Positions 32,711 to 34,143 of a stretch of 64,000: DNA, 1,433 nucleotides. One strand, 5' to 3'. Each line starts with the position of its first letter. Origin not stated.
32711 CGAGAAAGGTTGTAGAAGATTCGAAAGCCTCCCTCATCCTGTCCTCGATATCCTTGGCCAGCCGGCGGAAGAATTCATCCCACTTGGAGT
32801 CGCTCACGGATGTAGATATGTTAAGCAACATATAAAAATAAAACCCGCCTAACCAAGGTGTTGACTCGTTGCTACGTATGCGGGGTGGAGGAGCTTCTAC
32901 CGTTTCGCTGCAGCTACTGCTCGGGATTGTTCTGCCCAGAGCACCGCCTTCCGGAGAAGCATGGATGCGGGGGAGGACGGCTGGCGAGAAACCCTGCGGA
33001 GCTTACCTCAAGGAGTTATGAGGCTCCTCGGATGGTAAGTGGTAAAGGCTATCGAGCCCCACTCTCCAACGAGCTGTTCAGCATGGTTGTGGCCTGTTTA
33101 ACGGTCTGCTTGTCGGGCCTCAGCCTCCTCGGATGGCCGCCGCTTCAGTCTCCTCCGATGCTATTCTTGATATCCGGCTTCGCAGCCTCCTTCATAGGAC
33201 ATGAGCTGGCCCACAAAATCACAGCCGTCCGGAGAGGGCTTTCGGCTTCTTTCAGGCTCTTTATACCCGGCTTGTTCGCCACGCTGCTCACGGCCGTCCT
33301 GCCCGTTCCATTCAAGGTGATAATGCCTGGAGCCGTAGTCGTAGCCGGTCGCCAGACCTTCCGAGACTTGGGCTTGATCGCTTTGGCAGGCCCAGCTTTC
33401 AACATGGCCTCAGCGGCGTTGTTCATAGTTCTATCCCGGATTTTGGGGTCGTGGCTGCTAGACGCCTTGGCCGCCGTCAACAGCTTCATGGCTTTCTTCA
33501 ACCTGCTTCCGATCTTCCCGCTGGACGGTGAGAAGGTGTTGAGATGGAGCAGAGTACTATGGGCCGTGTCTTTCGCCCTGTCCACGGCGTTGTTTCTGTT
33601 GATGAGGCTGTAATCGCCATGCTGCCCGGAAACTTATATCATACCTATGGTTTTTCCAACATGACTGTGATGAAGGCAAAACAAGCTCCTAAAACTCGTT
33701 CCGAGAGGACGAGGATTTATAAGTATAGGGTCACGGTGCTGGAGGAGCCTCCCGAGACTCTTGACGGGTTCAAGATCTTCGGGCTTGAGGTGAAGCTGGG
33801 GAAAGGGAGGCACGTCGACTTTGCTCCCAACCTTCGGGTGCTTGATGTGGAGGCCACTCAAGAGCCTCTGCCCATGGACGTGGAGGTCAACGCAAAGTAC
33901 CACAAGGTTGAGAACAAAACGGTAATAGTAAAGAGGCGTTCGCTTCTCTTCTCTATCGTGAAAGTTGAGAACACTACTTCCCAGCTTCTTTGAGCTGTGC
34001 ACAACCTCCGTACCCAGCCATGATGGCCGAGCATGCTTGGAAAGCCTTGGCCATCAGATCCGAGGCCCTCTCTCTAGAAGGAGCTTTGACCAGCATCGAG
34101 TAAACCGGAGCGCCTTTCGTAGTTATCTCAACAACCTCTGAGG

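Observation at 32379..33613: Divergent stress pair: Hsp20 and an AN1-zinc-finger::site-2-protease fusion share a 26-bp AT-rich promoter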

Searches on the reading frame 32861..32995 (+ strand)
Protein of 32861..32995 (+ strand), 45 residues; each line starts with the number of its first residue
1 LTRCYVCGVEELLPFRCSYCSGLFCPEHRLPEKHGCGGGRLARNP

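Call 33: find_homologous_proteins(query=A3, max_evalue=0.01)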
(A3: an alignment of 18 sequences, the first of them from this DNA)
Query A3 (18 sequences) (45 aa, profile of the alignment): 108 proteins with E <= 0.01 among 189 candidates.
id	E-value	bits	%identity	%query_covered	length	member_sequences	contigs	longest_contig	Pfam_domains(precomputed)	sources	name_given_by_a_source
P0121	8.3e-20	88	60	100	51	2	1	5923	PF01428.24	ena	-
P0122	1.6e-17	81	56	87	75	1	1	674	PF01428.24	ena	-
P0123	5.9e-16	76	63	78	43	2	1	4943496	PF01428.24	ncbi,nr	ncbi:MAG: hypothetical protein JSW11_06190 [Candidatus Heimdallarchaeota archaeon]|nr:MAG: hypotheti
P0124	6.9e-16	75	51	100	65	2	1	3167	PF01428.24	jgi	jgi:hypothetical protein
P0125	1.1e-15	75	60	93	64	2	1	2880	PF01428.24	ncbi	ncbi:MAG: AN1-type zinc finger protein, partial [Candidatus Bathyarchaeia archaeon]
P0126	1.2e-15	75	59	98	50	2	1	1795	PF01428.24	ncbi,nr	ncbi:MAG: hypothetical protein N3H32_03690, partial [Nitrososphaeria archaeon]|nr:hypothetical prote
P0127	1.6e-14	71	53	84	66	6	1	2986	PF01428.24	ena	-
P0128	2.5e-14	70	45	96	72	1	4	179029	PF01428.24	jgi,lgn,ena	jgi:hypothetical protein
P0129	2.9e-14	70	56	80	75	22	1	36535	PF01428.24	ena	-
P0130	4.8e-14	70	45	89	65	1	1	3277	PF01428.24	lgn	-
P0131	1.3e-13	68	63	84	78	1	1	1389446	PF01428.24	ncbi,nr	ncbi:MAG: hypothetical protein JSU57_06525 [Candidatus Heimdallarchaeota archaeon]|nr:MAG: hypotheti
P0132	2.2e-13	67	53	80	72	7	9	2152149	PF01428.24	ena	-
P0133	2.6e-13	67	53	80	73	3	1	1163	PF01428.24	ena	-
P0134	2.7e-13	67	56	76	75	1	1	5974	PF01428.24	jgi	jgi:predicted nucleic acid binding AN1-type Zn finger protein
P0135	3.0e-13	67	53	80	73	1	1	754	PF01428.24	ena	-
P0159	1.3e-12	65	53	76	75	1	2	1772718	PF01428.24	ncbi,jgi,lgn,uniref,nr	ncbi:AN1-type Zinc finger protein [Candidatus Nitrosarchaeum limnium SFB1]|jgi:predicted nucleic aci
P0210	5.7e-11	60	55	84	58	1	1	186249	PF01428.24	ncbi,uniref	ncbi:AN1-type zinc finger domain-containing protein [Halobaculum sp. EA56]|uniref:AN1-type zinc fing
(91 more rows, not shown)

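Call 48: find_encoding_contigs(protein=P0159, flank=4000, max_places=1)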
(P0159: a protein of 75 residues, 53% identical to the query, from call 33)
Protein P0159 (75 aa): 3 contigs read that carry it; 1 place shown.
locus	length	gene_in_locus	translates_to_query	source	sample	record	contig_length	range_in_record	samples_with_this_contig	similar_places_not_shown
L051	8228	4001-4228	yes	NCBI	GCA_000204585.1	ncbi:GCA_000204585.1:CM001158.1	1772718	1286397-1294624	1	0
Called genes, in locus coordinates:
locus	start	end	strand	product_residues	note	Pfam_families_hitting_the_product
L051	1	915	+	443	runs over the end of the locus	PF01909:NTP_transf_2 (weak), PF09249:tRNA_NucTransf2, PF21133:CAA_C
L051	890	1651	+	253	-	PF00069:Pkinase (faint)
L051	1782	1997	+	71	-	-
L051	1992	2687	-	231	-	PF07992:Pyr_redox_2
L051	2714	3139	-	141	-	PF07992:Pyr_redox_2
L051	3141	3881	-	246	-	PF00106:adh_short, PF08659:KR, PF13561:adh_short_C2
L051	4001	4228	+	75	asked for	PF01428:zf-AN1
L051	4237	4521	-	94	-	-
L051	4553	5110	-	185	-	PF22090:Gins51_C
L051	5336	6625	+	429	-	PF03951:Gln-synt_N, PF00120:Gln-synt_C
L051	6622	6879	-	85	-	-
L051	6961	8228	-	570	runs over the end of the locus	-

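Call 49: find_encoding_contigs(protein=P0210, flank=4000, max_places=1)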
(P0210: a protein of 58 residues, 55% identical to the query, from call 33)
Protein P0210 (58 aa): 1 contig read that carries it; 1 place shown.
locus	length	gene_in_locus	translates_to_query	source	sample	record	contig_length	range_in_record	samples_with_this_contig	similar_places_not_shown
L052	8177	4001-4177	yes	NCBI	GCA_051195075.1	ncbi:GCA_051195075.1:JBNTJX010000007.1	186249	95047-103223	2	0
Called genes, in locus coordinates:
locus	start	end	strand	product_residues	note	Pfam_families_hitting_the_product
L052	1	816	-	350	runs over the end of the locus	PF00135:COesterase, PF20434:BD-FAE, PF07859:Abhydrolase_3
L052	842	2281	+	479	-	PF07690:MFS_1, PF12832:MFS_1_like (weak), PF07690:MFS_1 (weak)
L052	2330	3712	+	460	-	PF00266:Aminotran_5 (faint), PF22580:KYNU_C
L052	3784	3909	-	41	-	-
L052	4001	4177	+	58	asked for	PF01428:zf-AN1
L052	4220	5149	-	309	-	PF00106:adh_short, PF08659:KR, PF13561:adh_short_C2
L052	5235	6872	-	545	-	-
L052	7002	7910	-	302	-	PF00781:DAGK_cat, PF19279:YegS_C (weak)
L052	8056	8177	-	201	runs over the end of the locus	PF13489:Methyltransf_23, PF13847:Methyltransf_31, PF08241:Methyltransf_11, PF08242:Methyltransf_12, PF13649:Methyltransf_25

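Call 50: find_encoding_contigs(protein=P0131, flank=4000, max_places=1)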
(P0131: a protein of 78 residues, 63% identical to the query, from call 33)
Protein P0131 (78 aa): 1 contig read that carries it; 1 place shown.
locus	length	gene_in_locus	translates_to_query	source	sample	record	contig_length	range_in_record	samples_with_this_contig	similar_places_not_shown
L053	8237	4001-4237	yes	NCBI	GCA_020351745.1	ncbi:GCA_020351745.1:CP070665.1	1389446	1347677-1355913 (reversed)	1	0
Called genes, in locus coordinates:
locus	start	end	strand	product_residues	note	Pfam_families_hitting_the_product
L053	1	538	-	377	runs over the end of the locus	PF00005:ABC_tran, PF13304:AAA_21 (faint), PF08402:TOBE_2 (weak)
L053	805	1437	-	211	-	PF01269:Fibrillarin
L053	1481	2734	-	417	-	PF01798:Nop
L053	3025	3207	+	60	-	PF01402:RHH_1 (weak)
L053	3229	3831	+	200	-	PF02163:Peptidase_M50 (faint)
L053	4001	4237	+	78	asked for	PF01428:zf-AN1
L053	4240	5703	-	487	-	PF13506:Glyco_transf_21, PF00535:Glycos_transf_2, PF13641:Glyco_tranf_2_3, PF13632:Glyco_trans_2_3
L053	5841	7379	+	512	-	PF03853:YjeF_N, PF01256:Carb_kinase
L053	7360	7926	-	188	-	PF00352:TBP, PF11858:DUF3378 (faint), PF00352:TBP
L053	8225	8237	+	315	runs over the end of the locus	PF08271:Zn_Ribbon_TF, PF00382:TFIIB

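Call 53: find_encoding_contigs(protein=P0123, flank=3000, max_places=1)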
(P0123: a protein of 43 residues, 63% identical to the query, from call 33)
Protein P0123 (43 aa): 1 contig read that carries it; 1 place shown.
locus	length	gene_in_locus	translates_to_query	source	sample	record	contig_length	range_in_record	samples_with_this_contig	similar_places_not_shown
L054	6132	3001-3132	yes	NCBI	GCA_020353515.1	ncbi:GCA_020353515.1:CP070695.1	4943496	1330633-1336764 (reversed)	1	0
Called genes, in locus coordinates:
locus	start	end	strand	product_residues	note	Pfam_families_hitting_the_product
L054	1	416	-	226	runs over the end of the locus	PF01269:Fibrillarin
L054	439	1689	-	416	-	PF01798:Nop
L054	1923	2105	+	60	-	-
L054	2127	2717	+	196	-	PF02163:Peptidase_M50 (faint)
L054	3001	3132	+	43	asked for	PF01428:zf-AN1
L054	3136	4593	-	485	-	PF13506:Glyco_transf_21, PF00535:Glycos_transf_2, PF13641:Glyco_tranf_2_3, PF13632:Glyco_trans_2_3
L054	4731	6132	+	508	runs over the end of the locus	PF03853:YjeF_N, PF01256:Carb_kinase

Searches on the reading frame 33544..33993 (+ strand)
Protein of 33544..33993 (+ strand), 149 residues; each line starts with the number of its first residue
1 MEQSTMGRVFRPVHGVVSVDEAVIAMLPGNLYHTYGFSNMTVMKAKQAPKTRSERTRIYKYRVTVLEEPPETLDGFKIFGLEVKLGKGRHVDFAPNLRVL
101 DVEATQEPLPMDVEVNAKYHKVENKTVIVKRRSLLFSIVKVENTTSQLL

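Call 3: search_protein_families(library=pfam, proteins=[window:33544-33993:+], max_evalue=1)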
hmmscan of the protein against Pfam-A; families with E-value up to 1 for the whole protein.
window:33544-33993:+ (149 aa): 1 family
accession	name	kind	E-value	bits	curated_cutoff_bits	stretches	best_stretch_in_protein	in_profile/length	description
PF01014.23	Uricase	-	0.094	13.6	25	1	34-68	2-31/140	Uricase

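Call 4: search_protein_families(library=ncbifam, proteins=[window:33544-33993:+], max_evalue=1)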
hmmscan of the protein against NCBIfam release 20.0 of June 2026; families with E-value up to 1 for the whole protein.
window:33544-33993:+ (149 aa): 0 families
